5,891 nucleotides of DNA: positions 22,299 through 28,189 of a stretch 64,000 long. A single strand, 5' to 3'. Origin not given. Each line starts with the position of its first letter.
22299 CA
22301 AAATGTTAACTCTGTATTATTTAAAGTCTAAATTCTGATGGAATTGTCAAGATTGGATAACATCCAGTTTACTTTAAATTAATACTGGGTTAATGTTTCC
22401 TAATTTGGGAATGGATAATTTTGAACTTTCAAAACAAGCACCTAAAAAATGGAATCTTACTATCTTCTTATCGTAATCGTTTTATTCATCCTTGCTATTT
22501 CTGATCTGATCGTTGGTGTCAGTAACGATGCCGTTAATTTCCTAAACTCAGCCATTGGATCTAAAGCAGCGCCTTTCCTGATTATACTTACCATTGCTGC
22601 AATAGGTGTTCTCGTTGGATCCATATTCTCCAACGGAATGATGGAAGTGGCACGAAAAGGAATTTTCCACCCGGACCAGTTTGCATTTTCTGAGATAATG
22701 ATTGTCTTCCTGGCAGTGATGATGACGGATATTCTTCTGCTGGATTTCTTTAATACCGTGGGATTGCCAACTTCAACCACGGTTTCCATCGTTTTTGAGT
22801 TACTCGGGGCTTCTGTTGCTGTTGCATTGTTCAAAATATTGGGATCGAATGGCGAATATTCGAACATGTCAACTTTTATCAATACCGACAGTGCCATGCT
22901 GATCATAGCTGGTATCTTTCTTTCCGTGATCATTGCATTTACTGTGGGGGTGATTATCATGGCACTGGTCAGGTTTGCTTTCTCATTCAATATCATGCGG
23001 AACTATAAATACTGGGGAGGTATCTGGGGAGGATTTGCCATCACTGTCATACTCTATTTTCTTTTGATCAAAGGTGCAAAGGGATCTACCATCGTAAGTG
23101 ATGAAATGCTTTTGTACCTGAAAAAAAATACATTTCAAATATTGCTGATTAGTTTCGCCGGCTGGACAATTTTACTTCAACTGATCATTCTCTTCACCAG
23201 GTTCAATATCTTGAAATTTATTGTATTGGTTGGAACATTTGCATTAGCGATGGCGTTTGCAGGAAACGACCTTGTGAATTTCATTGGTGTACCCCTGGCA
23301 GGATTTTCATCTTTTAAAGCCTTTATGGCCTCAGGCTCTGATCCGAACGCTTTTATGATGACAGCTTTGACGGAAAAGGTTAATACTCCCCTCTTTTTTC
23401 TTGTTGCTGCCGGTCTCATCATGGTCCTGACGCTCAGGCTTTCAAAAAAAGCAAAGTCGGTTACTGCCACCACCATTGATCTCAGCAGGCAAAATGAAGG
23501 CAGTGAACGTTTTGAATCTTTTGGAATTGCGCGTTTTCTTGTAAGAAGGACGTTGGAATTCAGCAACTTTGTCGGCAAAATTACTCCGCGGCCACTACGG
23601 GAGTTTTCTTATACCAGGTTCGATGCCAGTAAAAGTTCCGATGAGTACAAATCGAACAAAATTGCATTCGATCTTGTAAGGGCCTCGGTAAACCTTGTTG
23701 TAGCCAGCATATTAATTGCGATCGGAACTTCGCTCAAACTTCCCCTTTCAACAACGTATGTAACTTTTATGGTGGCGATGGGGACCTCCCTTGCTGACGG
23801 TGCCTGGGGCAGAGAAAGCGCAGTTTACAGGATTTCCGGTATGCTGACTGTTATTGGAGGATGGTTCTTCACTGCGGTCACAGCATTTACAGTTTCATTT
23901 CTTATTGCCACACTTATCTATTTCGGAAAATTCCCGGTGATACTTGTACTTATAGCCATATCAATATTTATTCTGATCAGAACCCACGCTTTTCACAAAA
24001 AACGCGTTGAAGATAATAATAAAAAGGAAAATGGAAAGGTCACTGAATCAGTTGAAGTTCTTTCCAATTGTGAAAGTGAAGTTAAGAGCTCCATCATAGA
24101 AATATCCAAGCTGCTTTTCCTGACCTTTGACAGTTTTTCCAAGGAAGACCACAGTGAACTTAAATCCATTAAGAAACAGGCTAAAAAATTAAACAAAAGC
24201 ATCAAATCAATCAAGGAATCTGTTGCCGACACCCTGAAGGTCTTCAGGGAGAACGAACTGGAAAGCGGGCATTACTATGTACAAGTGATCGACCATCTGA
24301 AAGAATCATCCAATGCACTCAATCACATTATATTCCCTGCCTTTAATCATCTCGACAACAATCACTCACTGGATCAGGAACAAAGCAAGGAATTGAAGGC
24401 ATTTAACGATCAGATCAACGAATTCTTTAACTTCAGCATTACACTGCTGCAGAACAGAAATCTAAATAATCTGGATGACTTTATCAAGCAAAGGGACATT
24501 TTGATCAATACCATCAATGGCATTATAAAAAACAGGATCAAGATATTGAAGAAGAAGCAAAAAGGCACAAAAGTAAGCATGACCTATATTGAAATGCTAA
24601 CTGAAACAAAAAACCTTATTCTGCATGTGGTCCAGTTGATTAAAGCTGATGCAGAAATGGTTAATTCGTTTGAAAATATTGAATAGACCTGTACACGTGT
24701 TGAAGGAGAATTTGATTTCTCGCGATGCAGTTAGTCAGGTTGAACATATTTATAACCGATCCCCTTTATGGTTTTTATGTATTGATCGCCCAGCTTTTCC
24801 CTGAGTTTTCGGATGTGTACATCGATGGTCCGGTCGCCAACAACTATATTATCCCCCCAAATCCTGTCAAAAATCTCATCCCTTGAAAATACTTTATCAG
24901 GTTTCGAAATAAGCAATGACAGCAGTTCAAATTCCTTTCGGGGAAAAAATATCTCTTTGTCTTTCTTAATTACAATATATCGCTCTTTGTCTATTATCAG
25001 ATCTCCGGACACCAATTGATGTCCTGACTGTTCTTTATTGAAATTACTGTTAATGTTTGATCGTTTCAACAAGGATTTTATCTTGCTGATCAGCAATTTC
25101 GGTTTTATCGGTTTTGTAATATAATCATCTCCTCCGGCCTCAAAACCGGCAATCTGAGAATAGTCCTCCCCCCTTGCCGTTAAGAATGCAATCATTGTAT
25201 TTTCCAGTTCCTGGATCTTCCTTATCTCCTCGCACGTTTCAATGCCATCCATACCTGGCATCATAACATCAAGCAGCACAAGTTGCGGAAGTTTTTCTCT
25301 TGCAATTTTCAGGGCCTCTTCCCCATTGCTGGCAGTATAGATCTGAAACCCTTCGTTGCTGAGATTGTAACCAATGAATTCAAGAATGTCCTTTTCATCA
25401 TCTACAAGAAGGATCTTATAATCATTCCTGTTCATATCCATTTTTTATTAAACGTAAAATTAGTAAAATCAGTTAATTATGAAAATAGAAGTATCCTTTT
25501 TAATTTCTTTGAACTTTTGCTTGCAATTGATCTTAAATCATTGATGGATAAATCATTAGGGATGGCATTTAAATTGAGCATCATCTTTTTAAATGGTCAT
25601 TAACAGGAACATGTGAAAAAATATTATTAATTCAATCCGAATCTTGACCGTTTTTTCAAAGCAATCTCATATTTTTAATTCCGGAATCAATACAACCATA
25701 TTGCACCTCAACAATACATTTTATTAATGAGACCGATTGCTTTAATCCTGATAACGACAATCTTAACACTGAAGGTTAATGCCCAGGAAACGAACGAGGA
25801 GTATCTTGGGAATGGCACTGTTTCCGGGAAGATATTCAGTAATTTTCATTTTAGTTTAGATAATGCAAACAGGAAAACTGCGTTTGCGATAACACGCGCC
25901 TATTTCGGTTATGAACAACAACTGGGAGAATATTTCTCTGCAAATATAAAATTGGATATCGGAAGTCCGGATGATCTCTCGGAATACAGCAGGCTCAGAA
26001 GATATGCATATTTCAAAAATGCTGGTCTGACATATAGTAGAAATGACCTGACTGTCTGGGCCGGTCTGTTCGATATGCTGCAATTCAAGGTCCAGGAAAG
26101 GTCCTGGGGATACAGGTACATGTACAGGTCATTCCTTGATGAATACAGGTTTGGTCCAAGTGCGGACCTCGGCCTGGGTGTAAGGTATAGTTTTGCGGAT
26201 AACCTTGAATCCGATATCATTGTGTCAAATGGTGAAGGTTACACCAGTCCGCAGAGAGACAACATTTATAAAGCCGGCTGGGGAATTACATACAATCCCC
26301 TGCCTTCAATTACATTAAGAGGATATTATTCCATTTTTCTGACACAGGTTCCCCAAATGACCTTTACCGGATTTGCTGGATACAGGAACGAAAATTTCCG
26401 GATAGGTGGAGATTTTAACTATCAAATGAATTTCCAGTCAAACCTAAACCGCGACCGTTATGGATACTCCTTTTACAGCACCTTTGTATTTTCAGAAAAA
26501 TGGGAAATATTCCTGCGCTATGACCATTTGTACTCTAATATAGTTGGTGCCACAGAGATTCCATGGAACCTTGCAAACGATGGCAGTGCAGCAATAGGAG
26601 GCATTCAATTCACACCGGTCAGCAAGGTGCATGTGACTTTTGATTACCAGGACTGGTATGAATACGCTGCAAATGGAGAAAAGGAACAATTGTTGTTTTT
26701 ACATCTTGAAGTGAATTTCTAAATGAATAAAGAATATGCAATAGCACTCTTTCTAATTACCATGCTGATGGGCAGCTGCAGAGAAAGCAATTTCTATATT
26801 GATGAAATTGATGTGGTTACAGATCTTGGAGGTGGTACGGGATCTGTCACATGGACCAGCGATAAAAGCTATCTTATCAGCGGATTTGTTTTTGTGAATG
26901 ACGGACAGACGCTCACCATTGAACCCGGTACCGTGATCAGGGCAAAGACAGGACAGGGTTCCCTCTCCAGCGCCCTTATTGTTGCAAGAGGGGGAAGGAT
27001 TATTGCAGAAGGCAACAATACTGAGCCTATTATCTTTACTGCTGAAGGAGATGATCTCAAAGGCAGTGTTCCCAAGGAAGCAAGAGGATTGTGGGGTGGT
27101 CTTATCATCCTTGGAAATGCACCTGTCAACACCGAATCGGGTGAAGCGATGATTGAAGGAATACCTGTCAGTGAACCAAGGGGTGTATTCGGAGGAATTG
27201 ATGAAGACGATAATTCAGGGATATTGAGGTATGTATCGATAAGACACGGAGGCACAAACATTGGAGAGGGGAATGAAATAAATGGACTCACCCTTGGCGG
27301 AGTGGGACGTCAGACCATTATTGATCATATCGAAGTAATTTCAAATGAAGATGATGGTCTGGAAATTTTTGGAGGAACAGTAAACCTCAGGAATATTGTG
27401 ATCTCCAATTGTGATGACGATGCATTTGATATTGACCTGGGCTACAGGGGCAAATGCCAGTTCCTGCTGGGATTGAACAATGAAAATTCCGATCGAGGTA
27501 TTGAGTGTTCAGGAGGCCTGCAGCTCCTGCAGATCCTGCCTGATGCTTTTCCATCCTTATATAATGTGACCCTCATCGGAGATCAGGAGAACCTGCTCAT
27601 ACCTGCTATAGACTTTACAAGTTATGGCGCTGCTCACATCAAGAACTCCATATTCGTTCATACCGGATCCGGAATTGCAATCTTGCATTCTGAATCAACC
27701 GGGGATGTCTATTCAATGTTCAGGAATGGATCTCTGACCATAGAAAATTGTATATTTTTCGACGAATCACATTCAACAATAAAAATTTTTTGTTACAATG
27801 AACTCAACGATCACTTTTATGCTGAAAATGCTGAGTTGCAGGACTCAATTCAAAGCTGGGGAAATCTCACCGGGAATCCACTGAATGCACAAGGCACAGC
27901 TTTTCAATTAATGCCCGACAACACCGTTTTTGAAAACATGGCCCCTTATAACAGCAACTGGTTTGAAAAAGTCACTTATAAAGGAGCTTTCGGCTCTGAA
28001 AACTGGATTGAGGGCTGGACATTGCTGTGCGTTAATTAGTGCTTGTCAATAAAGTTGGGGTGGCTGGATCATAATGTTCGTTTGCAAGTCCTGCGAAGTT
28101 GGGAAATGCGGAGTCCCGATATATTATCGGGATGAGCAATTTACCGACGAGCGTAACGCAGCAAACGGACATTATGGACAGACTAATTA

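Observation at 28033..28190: Family-1 palindromic MITE-like element between two convergent stop codons, with a 7-bp duplication that preserves both stops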

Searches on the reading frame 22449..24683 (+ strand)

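Call 66: search_protein_families(library=pfam, proteins=[window:22449-24683:+], max_evalue=0.00001)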
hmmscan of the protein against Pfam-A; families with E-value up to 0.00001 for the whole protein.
window:22449-24683:+ (745 aa): 1 family
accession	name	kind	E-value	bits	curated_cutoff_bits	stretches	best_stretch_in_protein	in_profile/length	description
PF01384.25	PHO4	-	3e-26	92.7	33.7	2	26-327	4-257/350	Phosphate transporter family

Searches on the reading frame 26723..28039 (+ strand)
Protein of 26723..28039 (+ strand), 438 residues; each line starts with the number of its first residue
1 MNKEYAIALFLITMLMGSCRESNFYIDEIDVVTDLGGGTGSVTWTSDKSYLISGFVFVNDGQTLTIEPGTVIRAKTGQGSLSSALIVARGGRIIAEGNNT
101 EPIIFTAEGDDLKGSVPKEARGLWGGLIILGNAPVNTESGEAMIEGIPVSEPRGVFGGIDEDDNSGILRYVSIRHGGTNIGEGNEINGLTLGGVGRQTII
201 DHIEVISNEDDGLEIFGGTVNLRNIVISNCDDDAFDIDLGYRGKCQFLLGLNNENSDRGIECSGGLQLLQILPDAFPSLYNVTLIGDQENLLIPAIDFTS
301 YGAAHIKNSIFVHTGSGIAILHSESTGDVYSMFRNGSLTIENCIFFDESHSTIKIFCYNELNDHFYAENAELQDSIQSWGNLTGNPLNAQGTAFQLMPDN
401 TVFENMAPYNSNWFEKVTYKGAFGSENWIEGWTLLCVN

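Call 19: find_encoding_contigs(protein=window:26723-28039:+, flank=10000, max_places=10)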
Protein window:26723-28039:+ (438 aa): no gene with exactly this product is on record in the collection.
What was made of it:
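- Tried and rejected: It is not on record (call 19).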

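Call 49: search_protein_families(library=pfam, proteins=[window:26723-28036:+], max_evalue=0.001)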
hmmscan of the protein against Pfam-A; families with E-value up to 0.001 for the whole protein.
window:26723-28036:+ (438 aa): 0 families
